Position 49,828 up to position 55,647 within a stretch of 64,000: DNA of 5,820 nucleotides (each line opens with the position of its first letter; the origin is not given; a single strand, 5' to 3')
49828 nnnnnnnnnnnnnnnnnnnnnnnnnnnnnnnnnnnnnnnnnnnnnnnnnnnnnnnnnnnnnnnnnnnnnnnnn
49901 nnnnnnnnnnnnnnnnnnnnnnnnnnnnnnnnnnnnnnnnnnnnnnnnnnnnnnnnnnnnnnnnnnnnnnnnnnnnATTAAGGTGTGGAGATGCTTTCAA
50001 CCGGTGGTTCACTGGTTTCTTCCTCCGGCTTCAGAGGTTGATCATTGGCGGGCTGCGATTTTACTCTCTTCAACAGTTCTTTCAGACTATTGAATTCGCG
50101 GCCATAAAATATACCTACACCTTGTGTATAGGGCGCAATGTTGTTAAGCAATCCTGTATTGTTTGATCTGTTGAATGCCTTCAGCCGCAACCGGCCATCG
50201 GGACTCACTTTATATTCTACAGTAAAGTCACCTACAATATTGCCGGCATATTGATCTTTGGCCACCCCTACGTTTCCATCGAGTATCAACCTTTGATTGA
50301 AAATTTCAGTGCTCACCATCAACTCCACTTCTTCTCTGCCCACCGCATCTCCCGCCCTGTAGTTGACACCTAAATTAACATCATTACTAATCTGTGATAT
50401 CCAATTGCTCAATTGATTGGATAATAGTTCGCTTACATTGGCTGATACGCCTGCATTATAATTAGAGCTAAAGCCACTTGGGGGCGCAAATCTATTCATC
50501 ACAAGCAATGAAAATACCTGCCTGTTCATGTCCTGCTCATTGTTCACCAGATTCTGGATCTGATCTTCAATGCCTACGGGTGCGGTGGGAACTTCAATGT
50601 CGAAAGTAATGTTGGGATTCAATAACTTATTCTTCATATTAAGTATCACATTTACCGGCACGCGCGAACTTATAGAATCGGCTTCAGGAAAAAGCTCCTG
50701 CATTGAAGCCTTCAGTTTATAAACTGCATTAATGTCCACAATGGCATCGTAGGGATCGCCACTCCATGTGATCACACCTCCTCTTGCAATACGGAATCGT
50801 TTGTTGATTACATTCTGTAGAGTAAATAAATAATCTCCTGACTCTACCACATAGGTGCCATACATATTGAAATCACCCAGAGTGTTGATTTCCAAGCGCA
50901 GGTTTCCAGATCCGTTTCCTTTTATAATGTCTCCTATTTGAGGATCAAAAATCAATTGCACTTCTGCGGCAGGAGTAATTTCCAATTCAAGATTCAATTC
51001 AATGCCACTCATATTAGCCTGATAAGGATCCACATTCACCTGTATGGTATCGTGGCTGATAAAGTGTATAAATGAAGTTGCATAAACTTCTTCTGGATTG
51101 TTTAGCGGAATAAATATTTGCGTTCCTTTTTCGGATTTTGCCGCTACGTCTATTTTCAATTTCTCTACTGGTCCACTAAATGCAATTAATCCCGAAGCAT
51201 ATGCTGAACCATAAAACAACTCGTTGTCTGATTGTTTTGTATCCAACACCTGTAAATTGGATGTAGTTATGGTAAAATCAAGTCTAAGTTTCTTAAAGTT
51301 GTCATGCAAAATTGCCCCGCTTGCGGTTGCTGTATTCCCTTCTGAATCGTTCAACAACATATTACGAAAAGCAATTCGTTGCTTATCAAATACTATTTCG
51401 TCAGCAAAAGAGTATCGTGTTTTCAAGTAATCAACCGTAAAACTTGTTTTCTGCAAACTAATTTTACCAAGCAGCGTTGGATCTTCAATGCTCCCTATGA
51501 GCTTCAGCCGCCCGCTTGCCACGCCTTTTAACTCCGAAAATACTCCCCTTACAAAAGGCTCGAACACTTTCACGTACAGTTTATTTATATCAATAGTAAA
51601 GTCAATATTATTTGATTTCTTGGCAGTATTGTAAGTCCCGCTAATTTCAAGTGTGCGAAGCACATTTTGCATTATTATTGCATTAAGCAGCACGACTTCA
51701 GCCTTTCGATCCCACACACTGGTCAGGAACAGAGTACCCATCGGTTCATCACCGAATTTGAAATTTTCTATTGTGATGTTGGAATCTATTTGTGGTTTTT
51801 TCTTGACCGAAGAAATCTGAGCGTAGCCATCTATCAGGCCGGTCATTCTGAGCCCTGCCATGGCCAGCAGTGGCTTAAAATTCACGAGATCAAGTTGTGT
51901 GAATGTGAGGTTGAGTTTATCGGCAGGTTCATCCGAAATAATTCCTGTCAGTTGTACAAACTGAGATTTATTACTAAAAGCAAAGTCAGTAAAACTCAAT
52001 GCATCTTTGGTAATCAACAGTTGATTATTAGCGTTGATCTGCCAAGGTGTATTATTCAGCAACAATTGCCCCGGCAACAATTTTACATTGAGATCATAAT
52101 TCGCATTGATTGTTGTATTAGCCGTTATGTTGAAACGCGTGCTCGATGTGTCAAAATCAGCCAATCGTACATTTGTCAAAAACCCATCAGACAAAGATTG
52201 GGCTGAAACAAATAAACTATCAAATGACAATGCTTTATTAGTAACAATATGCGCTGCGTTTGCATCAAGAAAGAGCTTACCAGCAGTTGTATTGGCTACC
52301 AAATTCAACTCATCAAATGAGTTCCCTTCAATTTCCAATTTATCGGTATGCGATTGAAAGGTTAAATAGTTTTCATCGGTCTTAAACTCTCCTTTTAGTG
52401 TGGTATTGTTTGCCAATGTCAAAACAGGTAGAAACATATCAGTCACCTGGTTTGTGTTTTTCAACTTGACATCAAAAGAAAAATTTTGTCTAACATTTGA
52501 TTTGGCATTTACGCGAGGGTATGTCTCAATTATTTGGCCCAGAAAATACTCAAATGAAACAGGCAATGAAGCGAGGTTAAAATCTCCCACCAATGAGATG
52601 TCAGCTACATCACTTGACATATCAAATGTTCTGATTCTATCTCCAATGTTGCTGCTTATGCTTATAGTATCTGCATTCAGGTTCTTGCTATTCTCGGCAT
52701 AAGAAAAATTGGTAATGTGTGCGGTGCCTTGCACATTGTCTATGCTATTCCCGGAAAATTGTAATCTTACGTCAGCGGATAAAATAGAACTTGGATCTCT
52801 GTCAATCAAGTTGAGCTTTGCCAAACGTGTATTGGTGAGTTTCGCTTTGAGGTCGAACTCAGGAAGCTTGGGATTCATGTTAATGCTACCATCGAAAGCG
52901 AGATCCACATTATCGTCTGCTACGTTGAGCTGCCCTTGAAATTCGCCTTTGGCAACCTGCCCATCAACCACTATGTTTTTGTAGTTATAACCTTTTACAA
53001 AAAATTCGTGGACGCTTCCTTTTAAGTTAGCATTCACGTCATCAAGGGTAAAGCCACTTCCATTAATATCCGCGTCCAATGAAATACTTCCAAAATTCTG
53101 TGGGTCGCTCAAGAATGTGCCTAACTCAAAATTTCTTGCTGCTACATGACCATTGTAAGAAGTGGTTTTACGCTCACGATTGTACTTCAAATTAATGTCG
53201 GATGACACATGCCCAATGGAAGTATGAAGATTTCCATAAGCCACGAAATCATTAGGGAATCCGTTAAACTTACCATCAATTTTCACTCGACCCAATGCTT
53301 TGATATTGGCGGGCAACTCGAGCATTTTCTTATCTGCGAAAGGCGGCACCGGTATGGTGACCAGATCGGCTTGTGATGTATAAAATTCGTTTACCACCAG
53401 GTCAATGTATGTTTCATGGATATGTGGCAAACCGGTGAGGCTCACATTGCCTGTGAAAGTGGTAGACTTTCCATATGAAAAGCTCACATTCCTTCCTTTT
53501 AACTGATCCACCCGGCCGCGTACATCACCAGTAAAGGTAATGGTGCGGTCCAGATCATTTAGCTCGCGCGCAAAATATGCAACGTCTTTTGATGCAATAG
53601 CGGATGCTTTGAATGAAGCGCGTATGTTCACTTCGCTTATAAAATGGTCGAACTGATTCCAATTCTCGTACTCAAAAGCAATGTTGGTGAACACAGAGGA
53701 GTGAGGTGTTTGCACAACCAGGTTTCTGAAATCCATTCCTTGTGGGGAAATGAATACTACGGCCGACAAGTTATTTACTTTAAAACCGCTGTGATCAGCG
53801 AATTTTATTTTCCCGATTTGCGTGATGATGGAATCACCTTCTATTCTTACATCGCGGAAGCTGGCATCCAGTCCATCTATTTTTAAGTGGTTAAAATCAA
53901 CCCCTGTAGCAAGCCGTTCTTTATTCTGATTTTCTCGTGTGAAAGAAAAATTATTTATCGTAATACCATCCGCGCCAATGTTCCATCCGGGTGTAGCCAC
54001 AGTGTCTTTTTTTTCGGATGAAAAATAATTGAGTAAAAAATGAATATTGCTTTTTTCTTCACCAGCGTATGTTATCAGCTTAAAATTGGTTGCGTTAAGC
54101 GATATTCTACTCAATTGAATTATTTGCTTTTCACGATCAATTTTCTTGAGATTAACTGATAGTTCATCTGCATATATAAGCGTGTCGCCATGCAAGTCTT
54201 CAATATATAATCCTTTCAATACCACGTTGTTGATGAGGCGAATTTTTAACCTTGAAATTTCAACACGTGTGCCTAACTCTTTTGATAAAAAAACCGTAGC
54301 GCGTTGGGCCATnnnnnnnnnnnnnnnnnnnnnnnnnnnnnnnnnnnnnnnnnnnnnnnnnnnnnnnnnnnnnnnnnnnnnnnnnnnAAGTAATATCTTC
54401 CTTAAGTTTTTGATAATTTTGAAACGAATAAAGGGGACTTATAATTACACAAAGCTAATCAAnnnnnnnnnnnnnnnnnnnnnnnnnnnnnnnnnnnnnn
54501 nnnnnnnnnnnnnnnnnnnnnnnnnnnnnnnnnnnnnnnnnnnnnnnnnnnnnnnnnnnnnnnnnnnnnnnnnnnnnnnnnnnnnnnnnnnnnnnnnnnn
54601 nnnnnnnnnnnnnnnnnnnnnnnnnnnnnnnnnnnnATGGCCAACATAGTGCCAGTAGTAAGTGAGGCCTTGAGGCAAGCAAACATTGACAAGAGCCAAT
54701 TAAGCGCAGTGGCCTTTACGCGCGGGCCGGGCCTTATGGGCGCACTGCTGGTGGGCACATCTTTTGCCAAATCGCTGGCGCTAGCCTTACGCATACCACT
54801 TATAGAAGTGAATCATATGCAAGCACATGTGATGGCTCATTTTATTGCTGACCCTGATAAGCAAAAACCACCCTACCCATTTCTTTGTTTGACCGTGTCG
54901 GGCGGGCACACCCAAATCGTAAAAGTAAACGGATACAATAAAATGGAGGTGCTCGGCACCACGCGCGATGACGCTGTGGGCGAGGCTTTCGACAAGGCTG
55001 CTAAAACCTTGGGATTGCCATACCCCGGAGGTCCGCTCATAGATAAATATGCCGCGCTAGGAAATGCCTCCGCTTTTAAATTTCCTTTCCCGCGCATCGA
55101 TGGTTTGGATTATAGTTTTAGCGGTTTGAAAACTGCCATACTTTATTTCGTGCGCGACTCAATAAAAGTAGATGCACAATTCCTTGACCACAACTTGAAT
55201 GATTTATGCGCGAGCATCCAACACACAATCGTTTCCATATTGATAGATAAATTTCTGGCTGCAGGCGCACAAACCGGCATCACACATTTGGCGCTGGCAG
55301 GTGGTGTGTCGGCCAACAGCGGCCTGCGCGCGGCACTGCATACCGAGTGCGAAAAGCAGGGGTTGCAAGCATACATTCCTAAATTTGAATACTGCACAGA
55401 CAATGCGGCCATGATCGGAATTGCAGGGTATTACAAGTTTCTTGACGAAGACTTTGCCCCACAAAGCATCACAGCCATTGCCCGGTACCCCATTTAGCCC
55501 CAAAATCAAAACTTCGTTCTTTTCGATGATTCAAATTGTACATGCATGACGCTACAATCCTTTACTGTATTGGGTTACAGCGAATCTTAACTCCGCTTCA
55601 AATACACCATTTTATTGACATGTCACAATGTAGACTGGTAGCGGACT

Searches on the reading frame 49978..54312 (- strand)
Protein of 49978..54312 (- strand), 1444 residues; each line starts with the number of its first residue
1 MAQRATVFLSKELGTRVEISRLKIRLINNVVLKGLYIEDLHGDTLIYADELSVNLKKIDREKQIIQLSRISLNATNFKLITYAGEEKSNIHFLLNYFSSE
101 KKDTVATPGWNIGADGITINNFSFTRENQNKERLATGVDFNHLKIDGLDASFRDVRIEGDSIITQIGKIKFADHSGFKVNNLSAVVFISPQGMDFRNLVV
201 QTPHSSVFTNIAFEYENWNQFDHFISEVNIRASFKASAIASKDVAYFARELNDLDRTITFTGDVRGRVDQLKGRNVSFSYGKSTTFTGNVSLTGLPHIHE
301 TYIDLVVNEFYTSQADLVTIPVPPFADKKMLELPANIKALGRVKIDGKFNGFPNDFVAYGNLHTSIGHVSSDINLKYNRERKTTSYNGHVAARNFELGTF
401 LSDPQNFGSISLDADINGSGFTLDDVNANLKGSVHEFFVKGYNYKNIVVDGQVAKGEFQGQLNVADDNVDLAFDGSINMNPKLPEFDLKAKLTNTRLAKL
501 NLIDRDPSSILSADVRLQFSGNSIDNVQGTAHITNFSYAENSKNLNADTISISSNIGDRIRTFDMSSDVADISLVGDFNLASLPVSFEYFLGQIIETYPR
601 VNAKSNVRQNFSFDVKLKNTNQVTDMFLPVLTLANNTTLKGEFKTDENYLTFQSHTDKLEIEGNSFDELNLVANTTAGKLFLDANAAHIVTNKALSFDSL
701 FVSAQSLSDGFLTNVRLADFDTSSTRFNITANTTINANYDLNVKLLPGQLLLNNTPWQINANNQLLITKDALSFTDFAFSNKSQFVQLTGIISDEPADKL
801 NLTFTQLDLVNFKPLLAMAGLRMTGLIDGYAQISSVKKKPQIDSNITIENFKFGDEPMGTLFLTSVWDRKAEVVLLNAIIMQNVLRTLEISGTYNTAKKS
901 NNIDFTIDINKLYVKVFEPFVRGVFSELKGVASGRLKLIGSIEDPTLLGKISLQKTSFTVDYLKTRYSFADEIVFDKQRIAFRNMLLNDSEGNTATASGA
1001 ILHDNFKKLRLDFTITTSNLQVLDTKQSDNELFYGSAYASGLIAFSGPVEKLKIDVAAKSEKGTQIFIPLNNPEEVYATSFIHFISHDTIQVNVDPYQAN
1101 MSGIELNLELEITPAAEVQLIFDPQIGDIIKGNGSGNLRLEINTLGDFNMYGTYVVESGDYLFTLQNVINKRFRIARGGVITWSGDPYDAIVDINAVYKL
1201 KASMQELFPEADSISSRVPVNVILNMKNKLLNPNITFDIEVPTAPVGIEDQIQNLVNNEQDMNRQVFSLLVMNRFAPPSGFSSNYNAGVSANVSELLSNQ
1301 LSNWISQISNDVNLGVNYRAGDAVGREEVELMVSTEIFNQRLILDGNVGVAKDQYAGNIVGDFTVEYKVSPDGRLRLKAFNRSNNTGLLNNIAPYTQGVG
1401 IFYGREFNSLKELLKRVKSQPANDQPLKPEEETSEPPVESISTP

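Call 45: search_protein_families(library=pfam, proteins=[window:49978-54312:-], max_evalue=0.01)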
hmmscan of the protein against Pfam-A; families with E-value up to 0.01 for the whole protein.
window:49978-54312:- (1444 aa): 1 family
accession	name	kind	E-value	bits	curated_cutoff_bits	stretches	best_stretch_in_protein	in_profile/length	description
PF04357.19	TamB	-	2.5e-69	234.8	22.4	1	988-1407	6-381/381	TamB, inner membrane protein subunit of TAM complex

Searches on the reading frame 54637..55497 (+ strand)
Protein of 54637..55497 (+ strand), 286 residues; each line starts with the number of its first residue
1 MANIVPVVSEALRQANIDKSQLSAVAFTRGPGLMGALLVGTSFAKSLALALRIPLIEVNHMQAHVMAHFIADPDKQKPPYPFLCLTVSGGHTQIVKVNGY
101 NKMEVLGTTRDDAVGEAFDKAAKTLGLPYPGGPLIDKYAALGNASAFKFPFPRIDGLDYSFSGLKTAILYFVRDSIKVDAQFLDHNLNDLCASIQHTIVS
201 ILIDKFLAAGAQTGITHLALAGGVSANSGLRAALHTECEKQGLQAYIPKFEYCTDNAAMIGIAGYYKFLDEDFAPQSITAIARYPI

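Call 45: search_protein_families(library=pfam, proteins=[window:54637-55497:+], max_evalue=0.01)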
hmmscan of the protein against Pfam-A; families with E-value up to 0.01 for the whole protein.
window:54637-55497:+ (286 aa): 3 families
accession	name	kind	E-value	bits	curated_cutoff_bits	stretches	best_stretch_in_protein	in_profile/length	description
PF00814.31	TsaD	-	3.5e-80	270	24.8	1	3-261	32-263/264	tRNA N6-adenosine threonylcarbamoyltransferase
PF22521.2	HypF_C_2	-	2.3e-06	28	27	1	186-255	165-234/241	Carbamoyltransferase, Kae1-like Domain, second subdomain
PF02543.21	Carbam_trans_N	-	0.0011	18.9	24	1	181-237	268-323/346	Carbamoyltransferase N-terminus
